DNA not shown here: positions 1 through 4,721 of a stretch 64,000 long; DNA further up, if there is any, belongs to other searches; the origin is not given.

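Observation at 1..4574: Orphan giant acidic protein (over 1,520 aa, still open at the window edge) translationally coupled to yigZ and pepP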

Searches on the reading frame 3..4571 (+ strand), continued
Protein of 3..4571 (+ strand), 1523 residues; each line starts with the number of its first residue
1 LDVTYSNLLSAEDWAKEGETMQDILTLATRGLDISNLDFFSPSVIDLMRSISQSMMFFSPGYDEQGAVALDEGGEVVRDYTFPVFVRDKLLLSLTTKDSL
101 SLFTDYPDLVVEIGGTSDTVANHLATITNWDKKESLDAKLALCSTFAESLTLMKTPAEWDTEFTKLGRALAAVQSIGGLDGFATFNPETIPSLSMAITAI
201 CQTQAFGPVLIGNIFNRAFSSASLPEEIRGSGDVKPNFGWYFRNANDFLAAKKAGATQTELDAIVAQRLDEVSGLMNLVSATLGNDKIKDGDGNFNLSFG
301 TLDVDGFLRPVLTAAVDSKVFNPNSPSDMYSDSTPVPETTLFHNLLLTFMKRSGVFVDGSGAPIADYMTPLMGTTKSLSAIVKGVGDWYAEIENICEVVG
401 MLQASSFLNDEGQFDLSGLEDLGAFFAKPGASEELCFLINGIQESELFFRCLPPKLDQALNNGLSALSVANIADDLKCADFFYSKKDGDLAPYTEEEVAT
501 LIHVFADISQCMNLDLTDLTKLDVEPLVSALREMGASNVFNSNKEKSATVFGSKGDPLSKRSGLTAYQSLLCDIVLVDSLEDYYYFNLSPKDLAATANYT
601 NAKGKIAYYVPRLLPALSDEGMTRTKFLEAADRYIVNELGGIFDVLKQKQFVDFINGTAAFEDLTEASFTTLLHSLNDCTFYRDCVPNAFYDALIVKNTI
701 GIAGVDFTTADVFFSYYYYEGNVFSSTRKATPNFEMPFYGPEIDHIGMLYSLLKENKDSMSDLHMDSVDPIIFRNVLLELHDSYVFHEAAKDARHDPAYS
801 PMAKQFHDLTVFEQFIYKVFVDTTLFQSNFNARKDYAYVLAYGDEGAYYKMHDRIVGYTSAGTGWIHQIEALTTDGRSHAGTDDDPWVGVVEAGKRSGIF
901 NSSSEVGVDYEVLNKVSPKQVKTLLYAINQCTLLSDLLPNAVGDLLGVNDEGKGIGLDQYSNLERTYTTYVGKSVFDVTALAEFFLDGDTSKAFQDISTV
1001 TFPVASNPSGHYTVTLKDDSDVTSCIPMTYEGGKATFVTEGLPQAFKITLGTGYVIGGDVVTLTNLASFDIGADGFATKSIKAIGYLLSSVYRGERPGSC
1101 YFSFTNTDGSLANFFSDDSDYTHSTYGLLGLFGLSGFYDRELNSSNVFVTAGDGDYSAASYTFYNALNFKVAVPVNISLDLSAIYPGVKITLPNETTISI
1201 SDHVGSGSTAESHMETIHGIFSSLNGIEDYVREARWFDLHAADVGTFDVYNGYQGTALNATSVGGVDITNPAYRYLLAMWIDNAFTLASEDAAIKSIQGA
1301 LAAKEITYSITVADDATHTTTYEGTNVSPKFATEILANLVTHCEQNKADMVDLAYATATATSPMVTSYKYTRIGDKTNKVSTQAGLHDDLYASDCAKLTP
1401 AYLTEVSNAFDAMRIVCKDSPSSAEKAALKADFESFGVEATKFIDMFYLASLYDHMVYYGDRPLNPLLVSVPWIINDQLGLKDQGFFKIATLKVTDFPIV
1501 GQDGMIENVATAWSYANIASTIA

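Call 32: find_encoding_contigs(protein=P0004, flank=7000, max_places=1)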
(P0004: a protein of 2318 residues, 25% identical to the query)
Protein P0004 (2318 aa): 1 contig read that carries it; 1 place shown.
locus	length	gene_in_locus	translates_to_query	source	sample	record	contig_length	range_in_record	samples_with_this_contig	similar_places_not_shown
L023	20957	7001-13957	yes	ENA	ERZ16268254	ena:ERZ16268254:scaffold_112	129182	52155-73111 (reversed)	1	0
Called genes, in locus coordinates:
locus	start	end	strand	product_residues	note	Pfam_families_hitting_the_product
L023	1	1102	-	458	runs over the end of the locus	PF07690:MFS_1, PF13347:MFS_2 (faint)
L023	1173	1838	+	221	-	PF07947:YhhN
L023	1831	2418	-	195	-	PF01725:Ham1p_like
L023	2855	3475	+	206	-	-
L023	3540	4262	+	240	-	-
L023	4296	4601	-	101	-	PF00085:Thioredoxin, PF13098:Thioredoxin_2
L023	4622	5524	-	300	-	PF05857:TraX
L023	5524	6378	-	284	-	PF02517:Rce1-like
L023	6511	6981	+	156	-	PF13310:Virulence_RhuM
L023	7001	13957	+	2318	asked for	-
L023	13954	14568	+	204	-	PF01205:Impact_N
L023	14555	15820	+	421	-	PF05195:AMP_N, PF00557:Peptidase_M24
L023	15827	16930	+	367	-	PF13303:PTS_EIIC_2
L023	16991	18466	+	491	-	PF00370:FGGY_N, PF02782:FGGY_C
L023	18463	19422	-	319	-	-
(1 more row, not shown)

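Call 33: find_encoding_contigs(protein=P0005, flank=7000, max_places=1)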
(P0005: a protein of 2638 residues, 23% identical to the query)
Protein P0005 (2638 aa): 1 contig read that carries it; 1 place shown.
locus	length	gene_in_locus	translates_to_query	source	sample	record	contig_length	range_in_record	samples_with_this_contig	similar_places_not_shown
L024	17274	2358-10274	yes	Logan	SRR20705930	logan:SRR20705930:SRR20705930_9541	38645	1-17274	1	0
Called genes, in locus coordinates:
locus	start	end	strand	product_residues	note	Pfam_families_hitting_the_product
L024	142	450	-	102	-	PF00085:Thioredoxin, PF13728:TraF (weak), PF14595:Thioredoxin_9, PF13098:Thioredoxin_2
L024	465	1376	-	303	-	PF05857:TraX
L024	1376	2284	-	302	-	PF02517:Rce1-like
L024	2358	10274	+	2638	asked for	-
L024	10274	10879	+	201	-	PF01205:Impact_N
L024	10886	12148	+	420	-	PF05195:AMP_N, PF00557:Peptidase_M24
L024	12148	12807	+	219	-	PF08713:DNA_alkylation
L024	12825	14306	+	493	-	PF00370:FGGY_N, PF02782:FGGY_C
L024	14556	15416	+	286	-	-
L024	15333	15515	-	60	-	-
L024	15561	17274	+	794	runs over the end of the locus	PF12705:PDDEXK_1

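Call 34: find_encoding_contigs(protein=P0016, flank=7000, max_places=1)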
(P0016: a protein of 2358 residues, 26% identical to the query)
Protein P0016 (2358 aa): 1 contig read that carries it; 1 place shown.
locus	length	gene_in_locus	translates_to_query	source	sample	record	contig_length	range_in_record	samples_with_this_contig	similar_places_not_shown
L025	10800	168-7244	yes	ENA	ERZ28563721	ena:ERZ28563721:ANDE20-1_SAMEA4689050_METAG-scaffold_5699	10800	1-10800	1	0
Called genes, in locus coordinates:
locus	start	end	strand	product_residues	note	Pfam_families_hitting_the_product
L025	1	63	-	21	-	?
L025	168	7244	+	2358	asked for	-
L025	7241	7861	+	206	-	PF01205:Impact_N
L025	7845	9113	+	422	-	PF05195:AMP_N, PF00557:Peptidase_M24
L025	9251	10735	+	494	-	PF00370:FGGY_N, PF02782:FGGY_C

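Call 35: find_encoding_contigs(protein=P0017, flank=7000, max_places=1)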
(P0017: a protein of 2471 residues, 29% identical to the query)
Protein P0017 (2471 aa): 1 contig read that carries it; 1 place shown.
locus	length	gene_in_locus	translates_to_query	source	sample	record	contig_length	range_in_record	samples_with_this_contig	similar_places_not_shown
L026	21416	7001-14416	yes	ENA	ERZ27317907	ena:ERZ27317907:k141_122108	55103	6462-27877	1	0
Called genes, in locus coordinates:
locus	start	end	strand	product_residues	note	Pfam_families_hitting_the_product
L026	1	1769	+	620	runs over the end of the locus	PF13306:LRR_5 (weak)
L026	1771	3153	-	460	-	PF07690:MFS_1, PF13347:MFS_2 (faint)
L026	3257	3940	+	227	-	PF07947:YhhN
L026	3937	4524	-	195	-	PF01725:Ham1p_like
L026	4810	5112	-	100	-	PF00085:Thioredoxin, PF02114:Phosducin (weak), PF14595:Thioredoxin_9 (weak), PF13098:Thioredoxin_2, PF13905:Thioredoxin_8 (faint)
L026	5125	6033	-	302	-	PF05857:TraX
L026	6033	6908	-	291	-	PF02517:Rce1-like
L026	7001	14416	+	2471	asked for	-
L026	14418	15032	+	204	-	PF01205:Impact_N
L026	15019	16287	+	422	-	PF05195:AMP_N, PF00557:Peptidase_M24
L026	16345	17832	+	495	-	PF00370:FGGY_N, PF02782:FGGY_C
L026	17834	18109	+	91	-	-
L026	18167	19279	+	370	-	PF18928:DUF5677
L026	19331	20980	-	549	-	PF00485:PRK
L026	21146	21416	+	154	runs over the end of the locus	-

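Call 36: find_encoding_contigs(protein=P0018, flank=7000, max_places=1)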
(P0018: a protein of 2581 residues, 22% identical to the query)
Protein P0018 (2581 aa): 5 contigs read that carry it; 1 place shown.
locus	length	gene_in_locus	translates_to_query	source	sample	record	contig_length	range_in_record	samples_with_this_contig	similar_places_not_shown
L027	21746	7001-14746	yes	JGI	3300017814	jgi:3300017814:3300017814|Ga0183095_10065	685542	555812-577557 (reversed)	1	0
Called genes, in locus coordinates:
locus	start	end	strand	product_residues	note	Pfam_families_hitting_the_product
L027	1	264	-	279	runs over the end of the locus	PF04231:Endonuclease_1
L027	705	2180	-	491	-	PF04231:Endonuclease_1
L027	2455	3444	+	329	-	PF04443:LuxE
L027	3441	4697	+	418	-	PF05893:LuxC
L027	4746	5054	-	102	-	PF00085:Thioredoxin, PF13728:TraF (weak), PF14595:Thioredoxin_9 (weak), PF13098:Thioredoxin_2, PF13905:Thioredoxin_8 (faint)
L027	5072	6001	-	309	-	PF05857:TraX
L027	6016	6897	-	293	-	PF02517:Rce1-like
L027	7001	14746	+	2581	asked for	-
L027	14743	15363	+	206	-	PF01205:Impact_N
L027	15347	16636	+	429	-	PF05195:AMP_N, PF00557:Peptidase_M24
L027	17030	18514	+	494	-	PF00370:FGGY_N, PF02782:FGGY_C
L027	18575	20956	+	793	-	PF12705:PDDEXK_1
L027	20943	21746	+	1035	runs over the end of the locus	PF00580:UvrD-helicase, PF01443:Viral_helicase1 (faint), PF13245:AAA_19, PF13361:UvrD_C, PF13538:UvrD_C_2 (faint)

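Call 37: find_encoding_contigs(protein=P0019, flank=7000, max_places=1)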
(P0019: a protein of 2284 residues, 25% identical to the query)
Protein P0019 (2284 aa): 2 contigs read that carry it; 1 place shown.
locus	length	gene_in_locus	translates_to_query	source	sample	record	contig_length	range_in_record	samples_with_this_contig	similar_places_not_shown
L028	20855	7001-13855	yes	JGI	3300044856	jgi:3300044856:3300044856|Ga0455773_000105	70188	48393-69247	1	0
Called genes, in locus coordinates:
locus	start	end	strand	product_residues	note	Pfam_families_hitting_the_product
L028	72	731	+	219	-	PF00702:Hydrolase, PF13419:HAD_2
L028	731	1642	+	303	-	PF06541:ABC_trans_CmpB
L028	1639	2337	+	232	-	PF07947:YhhN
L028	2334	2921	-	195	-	PF01725:Ham1p_like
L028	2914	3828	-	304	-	PF04231:Endonuclease_1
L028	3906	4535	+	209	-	-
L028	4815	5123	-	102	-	PF00085:Thioredoxin, PF13728:TraF (faint), PF14595:Thioredoxin_9 (weak), PF13098:Thioredoxin_2 (weak)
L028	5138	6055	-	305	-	PF05857:TraX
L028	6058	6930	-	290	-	PF02517:Rce1-like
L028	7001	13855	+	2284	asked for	-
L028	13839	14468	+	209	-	PF01205:Impact_N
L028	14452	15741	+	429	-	PF05195:AMP_N, PF00557:Peptidase_M24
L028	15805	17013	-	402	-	PF00970:FAD_binding_6, PF08030:NAD_binding_6 (faint), PF00175:NAD_binding_1, PF00111:Fer2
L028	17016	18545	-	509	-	PF00890:FAD_binding_2, PF01266:DAO, PF01494:FAD_binding_3 (weak), PF01593:Amino_oxidase, PF01946:Thi4 (weak), PF07992:Pyr_redox_2 (weak), PF12831:FAD_oxidored, PF13450:NAD_binding_8, +3 more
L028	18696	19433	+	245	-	PF00392:GntR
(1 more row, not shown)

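Call 38: find_encoding_contigs(protein=P0012, flank=7000, max_places=1)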
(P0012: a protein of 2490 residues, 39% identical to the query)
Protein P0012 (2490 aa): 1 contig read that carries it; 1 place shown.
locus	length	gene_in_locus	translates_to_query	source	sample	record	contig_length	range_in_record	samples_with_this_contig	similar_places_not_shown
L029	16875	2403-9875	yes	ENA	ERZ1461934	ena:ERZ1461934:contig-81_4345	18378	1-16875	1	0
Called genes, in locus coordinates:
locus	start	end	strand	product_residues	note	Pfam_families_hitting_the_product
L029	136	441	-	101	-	PF00085:Thioredoxin, PF13728:TraF (weak), PF14595:Thioredoxin_9, PF13098:Thioredoxin_2 (weak)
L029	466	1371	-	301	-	PF05857:TraX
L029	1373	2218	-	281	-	PF02517:Rce1-like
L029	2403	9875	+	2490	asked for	-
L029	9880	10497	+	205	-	PF01205:Impact_N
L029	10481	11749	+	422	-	PF05195:AMP_N, PF00557:Peptidase_M24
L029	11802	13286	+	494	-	PF00370:FGGY_N, PF02782:FGGY_C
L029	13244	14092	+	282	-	-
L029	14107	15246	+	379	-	PF18928:DUF5677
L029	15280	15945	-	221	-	PF07022:Phage_CI_repr (weak), PF12844:HTH_19, PF13560:HTH_31, PF01381:HTH_3, PF13443:HTH_26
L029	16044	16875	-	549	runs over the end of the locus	PF00485:PRK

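Call 39: find_encoding_contigs(protein=P0015, flank=7000, max_places=1)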
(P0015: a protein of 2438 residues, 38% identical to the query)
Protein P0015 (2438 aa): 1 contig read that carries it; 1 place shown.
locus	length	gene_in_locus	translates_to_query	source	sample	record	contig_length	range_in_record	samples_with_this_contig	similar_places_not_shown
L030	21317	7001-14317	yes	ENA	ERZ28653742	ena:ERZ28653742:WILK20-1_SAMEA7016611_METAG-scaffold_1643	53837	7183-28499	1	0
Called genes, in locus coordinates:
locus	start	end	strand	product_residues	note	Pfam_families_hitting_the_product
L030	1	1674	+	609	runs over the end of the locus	PF13306:LRR_5 (weak)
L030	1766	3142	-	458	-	PF07690:MFS_1, PF13347:MFS_2 (faint)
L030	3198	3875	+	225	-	PF07947:YhhN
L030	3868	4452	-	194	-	PF01725:Ham1p_like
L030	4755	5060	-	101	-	PF00085:Thioredoxin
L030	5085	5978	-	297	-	PF05857:TraX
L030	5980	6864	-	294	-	PF02517:Rce1-like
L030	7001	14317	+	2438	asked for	-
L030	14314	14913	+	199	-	PF01205:Impact_N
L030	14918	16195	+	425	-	PF05195:AMP_N, PF00557:Peptidase_M24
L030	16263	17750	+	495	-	PF00370:FGGY_N, PF02782:FGGY_C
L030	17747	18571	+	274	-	-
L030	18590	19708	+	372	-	PF18928:DUF5677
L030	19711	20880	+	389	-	PF01740:STAS, PF01636:APH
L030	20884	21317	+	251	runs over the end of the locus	PF01209:Ubie_methyltran (weak), PF13847:Methyltransf_31, PF08241:Methyltransf_11, PF08242:Methyltransf_12 (weak), PF13649:Methyltransf_25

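Call 40: find_encoding_contigs(protein=P0013, flank=7000, max_places=1)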
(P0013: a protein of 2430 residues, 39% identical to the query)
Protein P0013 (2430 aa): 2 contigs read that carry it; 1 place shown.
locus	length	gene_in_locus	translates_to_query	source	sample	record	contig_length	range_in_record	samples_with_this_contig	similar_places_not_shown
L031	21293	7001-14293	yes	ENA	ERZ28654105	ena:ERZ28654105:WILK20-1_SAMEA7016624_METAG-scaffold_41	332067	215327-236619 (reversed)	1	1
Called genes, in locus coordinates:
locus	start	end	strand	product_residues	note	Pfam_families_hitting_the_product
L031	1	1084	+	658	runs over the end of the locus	PF13306:LRR_5 (faint)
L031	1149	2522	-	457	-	PF07690:MFS_1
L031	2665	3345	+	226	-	PF07947:YhhN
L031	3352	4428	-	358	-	PF07885:Ion_trans_2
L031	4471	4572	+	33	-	-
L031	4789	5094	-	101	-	PF00085:Thioredoxin, PF14595:Thioredoxin_9 (weak), PF13098:Thioredoxin_2, PF13905:Thioredoxin_8 (faint)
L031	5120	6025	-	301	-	PF05857:TraX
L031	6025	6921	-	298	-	PF02517:Rce1-like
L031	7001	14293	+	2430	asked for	-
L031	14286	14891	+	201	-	PF01205:Impact_N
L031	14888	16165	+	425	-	PF05195:AMP_N, PF00557:Peptidase_M24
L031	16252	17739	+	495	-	PF00370:FGGY_N, PF02782:FGGY_C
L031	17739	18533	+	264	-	-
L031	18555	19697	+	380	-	PF18928:DUF5677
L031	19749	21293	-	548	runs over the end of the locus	PF00485:PRK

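Call 106: search_protein_families(library=phrogs, proteins=[P0001], max_evalue=0.01)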
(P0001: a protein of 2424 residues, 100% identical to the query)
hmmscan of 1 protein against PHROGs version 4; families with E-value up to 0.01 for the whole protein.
P0001 (2424 aa): 0 families

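Call 107: search_protein_families(library=padloc, proteins=[P0001], max_evalue=0.01)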
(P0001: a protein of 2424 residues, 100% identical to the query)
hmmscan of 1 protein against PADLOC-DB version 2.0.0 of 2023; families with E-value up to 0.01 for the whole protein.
P0001 (2424 aa): 0 families
